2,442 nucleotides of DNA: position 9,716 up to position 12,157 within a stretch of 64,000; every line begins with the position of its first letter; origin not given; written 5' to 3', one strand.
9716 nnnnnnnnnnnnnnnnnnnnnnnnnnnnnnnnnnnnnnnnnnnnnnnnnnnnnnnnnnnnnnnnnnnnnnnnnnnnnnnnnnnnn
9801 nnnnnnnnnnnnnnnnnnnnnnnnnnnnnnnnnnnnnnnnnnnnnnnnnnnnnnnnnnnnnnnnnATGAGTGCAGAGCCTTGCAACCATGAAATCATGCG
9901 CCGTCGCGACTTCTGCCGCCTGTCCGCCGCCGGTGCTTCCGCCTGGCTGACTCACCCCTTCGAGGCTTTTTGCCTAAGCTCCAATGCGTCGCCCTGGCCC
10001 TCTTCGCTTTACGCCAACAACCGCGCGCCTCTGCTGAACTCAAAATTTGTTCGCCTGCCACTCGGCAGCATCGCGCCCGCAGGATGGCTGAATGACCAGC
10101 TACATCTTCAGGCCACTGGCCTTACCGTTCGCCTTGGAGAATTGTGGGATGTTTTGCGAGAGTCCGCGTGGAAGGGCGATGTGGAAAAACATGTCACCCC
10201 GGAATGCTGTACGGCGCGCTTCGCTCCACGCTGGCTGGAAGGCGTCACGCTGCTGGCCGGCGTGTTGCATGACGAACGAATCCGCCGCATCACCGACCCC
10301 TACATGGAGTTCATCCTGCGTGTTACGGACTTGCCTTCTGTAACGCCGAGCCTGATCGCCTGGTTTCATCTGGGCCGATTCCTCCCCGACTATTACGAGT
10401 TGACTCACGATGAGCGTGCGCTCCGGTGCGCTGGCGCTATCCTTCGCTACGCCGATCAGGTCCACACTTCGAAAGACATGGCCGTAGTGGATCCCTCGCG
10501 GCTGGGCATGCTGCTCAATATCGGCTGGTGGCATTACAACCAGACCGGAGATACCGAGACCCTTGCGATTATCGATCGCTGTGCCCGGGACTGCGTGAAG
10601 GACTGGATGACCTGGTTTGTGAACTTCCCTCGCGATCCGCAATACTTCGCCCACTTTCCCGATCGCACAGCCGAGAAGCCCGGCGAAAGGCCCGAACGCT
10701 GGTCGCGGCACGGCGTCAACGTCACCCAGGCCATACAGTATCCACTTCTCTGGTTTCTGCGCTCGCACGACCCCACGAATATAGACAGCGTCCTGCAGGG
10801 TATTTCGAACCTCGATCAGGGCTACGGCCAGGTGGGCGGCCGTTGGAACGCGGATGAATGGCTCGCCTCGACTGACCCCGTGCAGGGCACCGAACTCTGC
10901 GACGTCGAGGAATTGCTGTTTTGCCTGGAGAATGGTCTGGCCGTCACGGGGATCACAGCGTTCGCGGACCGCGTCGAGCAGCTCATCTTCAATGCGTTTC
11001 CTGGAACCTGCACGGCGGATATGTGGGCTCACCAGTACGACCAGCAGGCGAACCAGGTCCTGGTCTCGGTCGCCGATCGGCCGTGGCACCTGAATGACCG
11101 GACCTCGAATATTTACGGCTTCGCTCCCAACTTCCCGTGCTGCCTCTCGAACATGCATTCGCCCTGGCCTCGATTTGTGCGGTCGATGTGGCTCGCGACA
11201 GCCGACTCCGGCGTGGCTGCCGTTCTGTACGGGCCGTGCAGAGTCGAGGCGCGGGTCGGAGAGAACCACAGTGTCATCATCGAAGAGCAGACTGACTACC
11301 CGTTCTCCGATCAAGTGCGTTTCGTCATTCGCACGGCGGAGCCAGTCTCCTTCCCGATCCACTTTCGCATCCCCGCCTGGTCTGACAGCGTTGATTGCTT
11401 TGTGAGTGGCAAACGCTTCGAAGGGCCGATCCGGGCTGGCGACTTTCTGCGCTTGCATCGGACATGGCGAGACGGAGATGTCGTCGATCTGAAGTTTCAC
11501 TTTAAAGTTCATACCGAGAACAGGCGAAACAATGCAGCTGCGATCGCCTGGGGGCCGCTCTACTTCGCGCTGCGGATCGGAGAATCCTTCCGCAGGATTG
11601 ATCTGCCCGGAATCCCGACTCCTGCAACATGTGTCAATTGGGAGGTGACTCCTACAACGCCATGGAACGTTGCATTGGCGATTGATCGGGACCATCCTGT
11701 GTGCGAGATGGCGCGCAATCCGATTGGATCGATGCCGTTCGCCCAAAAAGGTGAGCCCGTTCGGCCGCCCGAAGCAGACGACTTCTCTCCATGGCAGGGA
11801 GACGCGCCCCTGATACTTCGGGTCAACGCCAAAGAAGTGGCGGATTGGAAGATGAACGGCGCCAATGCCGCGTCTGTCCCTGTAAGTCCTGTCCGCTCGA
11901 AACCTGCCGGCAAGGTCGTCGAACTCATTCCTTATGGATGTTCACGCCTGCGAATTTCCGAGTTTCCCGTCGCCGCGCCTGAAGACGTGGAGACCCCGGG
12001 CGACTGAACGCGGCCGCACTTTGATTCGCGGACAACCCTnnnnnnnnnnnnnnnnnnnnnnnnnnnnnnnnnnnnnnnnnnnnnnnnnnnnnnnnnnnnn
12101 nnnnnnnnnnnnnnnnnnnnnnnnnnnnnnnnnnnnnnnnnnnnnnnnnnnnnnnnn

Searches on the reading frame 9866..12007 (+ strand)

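Call 7: search_protein_families(library=pfam, proteins=[window:9866-12007:+], max_evalue=0.01)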
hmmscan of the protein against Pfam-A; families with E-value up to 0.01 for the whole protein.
window:9866-12007:+ (713 aa): 1 family
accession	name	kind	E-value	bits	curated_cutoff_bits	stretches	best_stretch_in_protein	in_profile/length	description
PF20736.2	Glyco_hydro127M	-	1.5e-18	67.1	24.2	1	450-544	2-93/95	Beta-L-arabinofuranosidase, GH127 middle domain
